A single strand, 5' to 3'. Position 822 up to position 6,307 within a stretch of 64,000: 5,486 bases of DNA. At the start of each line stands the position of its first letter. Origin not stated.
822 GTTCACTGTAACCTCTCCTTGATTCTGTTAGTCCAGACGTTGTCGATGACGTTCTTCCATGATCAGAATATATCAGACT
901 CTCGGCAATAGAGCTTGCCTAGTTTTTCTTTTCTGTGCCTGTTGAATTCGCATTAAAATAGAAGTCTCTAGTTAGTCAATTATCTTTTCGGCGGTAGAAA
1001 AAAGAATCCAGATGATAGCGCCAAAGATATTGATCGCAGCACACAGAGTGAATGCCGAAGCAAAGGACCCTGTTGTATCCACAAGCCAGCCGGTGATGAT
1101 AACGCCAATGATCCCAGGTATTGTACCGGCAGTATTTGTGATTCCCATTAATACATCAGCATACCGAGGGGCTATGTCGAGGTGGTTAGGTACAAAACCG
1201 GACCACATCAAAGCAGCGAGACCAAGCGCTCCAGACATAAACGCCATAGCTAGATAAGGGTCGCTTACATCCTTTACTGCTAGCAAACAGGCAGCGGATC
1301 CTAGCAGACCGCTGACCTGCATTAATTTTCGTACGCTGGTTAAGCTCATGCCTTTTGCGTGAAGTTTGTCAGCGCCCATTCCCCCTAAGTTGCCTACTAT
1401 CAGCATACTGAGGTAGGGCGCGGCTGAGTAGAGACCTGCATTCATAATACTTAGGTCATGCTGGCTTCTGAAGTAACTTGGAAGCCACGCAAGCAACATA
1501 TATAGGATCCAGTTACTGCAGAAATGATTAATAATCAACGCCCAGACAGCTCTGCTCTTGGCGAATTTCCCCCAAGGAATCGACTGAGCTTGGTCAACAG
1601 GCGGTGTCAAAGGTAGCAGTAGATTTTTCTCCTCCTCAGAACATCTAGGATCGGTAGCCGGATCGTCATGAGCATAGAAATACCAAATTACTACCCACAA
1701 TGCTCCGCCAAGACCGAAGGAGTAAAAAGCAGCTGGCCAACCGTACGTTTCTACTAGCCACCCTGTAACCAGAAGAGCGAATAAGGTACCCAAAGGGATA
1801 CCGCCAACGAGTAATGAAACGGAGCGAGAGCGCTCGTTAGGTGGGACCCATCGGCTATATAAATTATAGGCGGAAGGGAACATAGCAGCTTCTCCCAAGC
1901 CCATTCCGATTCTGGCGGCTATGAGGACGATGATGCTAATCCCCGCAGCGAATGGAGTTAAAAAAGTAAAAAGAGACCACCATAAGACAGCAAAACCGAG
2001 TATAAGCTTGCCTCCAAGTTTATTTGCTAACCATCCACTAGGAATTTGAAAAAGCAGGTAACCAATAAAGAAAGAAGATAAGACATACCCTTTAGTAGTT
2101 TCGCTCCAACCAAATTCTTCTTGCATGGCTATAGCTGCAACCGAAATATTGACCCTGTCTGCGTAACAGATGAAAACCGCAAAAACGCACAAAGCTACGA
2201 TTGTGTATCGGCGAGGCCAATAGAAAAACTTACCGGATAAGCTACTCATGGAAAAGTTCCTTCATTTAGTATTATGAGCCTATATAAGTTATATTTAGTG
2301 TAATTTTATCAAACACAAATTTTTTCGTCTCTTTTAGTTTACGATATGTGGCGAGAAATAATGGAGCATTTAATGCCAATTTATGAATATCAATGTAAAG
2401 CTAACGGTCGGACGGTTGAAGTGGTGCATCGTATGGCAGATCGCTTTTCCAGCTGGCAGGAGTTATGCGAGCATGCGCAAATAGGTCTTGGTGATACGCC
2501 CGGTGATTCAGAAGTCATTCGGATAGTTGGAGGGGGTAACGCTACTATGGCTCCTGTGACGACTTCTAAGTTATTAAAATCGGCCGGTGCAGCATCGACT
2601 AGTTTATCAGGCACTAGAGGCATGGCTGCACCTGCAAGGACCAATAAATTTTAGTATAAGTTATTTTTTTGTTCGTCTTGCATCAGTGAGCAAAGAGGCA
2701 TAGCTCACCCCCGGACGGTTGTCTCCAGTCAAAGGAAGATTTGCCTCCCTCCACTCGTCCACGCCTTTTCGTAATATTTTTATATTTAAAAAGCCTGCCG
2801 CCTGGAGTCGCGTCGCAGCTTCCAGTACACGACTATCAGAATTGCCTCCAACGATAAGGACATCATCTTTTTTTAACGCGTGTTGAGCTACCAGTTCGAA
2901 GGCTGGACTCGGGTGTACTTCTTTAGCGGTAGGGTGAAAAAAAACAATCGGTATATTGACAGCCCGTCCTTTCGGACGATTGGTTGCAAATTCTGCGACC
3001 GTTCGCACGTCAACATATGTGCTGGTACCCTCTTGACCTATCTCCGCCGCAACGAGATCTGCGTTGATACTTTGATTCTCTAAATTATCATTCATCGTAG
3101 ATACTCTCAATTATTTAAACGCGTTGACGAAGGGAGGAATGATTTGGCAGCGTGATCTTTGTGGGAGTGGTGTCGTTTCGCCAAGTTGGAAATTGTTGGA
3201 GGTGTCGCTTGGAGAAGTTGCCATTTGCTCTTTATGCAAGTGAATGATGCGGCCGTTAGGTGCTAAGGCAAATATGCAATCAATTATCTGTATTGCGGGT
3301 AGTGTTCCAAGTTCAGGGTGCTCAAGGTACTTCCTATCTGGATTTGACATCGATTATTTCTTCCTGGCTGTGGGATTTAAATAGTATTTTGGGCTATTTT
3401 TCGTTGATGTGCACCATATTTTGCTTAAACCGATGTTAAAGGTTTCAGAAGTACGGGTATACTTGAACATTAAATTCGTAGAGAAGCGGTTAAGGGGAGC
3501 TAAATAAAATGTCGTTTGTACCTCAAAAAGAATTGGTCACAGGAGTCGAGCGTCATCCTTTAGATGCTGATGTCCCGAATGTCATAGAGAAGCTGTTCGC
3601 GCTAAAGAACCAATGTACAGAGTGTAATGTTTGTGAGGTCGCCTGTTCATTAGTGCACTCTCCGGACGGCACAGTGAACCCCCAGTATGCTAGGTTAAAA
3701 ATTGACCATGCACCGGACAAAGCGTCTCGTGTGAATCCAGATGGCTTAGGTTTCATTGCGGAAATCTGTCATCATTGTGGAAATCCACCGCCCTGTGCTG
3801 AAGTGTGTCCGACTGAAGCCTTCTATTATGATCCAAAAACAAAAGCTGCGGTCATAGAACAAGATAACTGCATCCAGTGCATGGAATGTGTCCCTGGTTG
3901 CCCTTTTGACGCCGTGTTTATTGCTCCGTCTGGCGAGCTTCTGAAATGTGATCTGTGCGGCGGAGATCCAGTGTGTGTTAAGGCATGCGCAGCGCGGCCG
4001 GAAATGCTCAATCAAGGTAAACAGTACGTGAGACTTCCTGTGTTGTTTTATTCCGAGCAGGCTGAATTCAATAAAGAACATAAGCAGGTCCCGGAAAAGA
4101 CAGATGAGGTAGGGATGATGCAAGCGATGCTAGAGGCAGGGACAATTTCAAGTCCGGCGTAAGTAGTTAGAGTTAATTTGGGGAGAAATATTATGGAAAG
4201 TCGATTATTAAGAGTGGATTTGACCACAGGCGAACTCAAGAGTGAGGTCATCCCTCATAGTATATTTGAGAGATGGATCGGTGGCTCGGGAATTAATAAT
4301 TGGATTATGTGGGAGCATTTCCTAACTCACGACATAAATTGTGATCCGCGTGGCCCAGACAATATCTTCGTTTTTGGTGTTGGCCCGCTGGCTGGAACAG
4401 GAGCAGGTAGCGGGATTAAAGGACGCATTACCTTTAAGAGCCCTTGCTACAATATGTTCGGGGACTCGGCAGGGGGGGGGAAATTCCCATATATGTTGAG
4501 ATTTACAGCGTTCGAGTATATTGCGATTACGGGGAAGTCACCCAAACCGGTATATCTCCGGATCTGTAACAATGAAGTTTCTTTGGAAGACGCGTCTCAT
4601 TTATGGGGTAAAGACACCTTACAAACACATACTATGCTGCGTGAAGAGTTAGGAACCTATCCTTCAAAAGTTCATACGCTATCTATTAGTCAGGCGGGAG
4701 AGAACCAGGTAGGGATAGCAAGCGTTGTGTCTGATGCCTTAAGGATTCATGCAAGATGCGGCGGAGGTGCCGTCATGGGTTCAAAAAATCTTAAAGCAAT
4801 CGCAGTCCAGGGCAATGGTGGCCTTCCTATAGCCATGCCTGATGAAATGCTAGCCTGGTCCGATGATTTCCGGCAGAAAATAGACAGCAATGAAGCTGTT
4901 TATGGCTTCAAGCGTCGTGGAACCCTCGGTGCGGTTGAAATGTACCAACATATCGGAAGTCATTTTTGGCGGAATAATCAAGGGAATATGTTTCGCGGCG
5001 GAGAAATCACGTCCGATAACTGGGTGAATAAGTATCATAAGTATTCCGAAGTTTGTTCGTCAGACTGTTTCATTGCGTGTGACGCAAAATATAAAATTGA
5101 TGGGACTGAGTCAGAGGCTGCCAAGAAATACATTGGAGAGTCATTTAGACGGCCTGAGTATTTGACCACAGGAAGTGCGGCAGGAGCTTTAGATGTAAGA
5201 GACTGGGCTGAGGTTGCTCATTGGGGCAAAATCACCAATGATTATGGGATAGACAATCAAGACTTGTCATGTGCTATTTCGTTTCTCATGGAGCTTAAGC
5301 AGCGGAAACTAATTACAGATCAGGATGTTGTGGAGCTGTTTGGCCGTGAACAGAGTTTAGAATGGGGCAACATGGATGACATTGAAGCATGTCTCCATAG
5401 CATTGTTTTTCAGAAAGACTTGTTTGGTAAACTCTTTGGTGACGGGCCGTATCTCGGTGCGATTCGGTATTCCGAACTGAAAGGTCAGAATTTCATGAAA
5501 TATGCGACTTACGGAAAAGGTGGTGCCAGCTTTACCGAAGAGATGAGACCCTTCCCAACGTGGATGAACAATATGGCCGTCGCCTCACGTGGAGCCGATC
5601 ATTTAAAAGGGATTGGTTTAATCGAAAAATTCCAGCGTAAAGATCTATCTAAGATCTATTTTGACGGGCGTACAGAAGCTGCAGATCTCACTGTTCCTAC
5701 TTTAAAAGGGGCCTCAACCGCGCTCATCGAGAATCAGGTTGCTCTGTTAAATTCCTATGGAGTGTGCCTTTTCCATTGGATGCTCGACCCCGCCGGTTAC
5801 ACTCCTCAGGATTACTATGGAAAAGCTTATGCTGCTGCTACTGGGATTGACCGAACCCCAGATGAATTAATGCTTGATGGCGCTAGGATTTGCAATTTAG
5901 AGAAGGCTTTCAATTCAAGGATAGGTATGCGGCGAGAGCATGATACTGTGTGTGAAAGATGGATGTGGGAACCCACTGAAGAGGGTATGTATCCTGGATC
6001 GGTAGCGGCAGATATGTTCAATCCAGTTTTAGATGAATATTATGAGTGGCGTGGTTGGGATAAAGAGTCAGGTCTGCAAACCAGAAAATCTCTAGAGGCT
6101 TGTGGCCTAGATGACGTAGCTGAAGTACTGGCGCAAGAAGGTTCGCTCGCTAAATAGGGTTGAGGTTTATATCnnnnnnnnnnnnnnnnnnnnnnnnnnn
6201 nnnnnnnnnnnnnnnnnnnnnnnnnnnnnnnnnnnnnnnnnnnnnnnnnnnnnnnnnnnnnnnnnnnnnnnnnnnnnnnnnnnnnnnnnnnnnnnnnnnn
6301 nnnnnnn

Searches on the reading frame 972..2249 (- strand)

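Call 12: search_protein_families(library=ncbifam, proteins=[window:972-2249:-], max_evalue=0.00001)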
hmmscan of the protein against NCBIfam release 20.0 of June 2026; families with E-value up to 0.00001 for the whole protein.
window:972-2249:- (425 aa): 13 families
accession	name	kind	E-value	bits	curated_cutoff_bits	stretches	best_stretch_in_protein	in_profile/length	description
TIGR00894.1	2A0114euk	subfamily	3.1e-92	309.5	626.45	1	42-421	67-453/465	Na(+)-dependent inorganic phosphate cotransporter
TIGR00893.1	2A0114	subfamily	3.3e-71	240.3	395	1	24-417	2-398/399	D-galactonate transporter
NF008586.0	PRK11551.1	equivalog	3.1e-26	92.3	410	1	15-341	14-320/406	3-(3-hydroxy-phenyl)propionate transporter MhpT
TIGR00881.1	2A0104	subfamily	4.4e-26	91.8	407.75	1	24-394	3-374/379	phosphoglycerate transporter protein PgtP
TIGR00895.1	2A0115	subfamily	5.6e-21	74.9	418.55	1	15-186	16-185/398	aromatic acid/H+ symport family MFS transporter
NF053517.1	HbztTptrPcaK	equivalog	2.6e-20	72.8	770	1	14-260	17-262/437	4-hydroxybenzoate transporter PcaK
TIGR02332.1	HpaX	equivalog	2.8e-20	72.9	615.4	1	15-406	8-409/412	4-hydroxyphenylacetate permease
NF049980.1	SfMCT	equivalog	8.9e-14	50.9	320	1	17-405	3-377/378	L-lactate MFS transporter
TIGR00880.1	2_A_01_02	superfamily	5.6e-13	49.2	131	1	55-192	2-137/141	multidrug resistance protein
TIGR00711.1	efflux_EmrB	subfamily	3.6e-11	42.5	230.2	1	19-193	5-177/485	DHA2 family efflux MFS transporter permease subunit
NF008654.0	PRK11652.1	equivalog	2.1e-07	30.2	479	1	35-194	27-186/397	multidrug efflux MFS transporter EmrD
NF003024.0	PRK03893.1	subfamily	2.1e-07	30.1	604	1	31-177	36-180/497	sialate:H+ symport family MFS transporter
NF008963.0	PRK12307.1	equivalog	6.4e-06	25.6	637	0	47-413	49-401/426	MFS transporter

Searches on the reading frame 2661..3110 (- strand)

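Call 12: search_protein_families(library=ncbifam, proteins=[window:2661-3110:-], max_evalue=0.00001)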
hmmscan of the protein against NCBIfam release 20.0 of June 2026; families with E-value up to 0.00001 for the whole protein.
window:2661-3110:- (149 aa): 0 families

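Call 71: search_protein_families(library=pfam, proteins=[window:2661-3110:-], max_evalue=0.001)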
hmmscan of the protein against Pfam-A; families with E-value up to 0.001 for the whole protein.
window:2661-3110:- (149 aa): 1 family
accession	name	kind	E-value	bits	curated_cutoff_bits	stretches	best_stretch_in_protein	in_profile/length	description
PF00581.25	Rhodanese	-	6.9e-10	39.7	22.2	1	20-122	5-101/102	Rhodanese-like domain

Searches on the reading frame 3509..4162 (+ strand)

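Call 12: search_protein_families(library=ncbifam, proteins=[window:3509-4162:+], max_evalue=0.00001)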
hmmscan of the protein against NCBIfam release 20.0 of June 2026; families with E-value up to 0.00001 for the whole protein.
window:3509-4162:+ (217 aa): 20 families
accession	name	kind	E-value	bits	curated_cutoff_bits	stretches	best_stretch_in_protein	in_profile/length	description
NF045766.1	PhenlGlyoxDHPadI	equivalog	1.2e-16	60.6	700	1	33-162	11-130/443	NADH-dependent phenylglyoxylate dehydrogenase subunit beta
NF007382.0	PRK09898.1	equivalog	9.7e-16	57.9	213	1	29-161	61-194/208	ferredoxin-like protein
TIGR02951.1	DMSO_dmsB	equivalog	1.3e-15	57.8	214.1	1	32-163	7-146/161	DMSO/selenate family reductase complex B subunit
NF009408.0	PRK12769.1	equivalog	9.6e-14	50.4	1003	1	31-170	7-147/659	formate-dependent uric acid utilization protein AegA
TIGR03149.1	cyt_nit_nrfC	equivalog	1.7e-13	50.4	377.6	1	33-163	45-177/225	cytochrome c nitrite reductase Fe-S protein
NF011569.0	PRK14993.1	equivalog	5.1e-13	49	416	1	34-161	51-179/244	tetrathionate reductase subunit TtrB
NF009451.0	PRK12809.1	equivalog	1.4e-12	46.7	1154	1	33-164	9-133/639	formate-dependent uric acid utilization protein YgfT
NF038355.1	FDH3_beta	equivalog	7.9e-10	39.1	240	1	29-155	5-126/180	formate dehydrogenase FDH3 subunit beta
NF008134.0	PRK10882.1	equivalog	2e-09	36.9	263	1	76-152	102-180/329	hydrogenase 2 operon protein HybA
NF045797.1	DsrO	equivalog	8e-09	35.3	200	1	33-143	51-157/235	sulfate reduction electron transfer complex DsrMKJOP subunit DsrO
NF043039.1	HgcAB_like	equivalog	1e-08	35.2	285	1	85-136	300-349/350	HgcAB-like fusion protein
NF041715.1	arsenate_red_ArrB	equivalog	2.8e-08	33.6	450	1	34-137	10-105/233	arsenate respiratory reductase iron-sulfur subunit ArrB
NF040864.1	HgcB_ferredoxin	equivalog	7e-08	32.2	99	1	80-139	9-64/93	mercury methylation ferredoxin HgcB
TIGR03478.1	DMSO_red_II_bet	subfamily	8.3e-08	31.5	480.7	1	82-163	126-213/321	DMSO reductase family type II enzyme, iron-sulfur subunit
TIGR01660.1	narH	equivalog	2.3e-07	29.6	524.05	1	83-163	179-265/492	nitrate reductase subunit beta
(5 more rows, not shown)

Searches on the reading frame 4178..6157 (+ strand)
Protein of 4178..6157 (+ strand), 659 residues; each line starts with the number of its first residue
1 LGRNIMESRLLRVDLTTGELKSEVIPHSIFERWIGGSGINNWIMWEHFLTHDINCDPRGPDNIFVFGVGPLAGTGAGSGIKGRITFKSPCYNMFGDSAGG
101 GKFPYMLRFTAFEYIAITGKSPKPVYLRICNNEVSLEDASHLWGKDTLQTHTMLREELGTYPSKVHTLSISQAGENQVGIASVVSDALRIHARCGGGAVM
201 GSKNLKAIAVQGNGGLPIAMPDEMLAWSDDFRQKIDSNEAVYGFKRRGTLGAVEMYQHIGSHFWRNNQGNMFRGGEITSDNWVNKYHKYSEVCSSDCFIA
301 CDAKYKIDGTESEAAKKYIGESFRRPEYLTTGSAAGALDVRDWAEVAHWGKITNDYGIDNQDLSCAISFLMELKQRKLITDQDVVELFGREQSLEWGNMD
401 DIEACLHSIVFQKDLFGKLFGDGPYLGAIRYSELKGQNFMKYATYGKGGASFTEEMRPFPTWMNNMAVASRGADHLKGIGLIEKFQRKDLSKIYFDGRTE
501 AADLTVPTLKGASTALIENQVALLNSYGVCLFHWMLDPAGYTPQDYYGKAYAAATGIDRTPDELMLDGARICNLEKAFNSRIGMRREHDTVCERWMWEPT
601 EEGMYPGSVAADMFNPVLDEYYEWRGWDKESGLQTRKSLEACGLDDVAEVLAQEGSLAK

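Call 12: search_protein_families(library=ncbifam, proteins=[window:4178-6157:+], max_evalue=0.00001)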
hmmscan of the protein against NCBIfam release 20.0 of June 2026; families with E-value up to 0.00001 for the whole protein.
window:4178-6157:+ (659 aa): 2 families
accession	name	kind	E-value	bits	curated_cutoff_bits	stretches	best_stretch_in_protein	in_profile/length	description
NF007354.0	PRK09849.1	equivalog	4.5e-63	213.9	868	2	9-231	11-226/703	aldehyde ferredoxin oxidoreductase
NF040818.1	GAPOR_Arch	equivalog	1.6e-07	30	1300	1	41-134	30-123/654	glyceraldehyde-3-phosphate:ferredoxin oxidoreductase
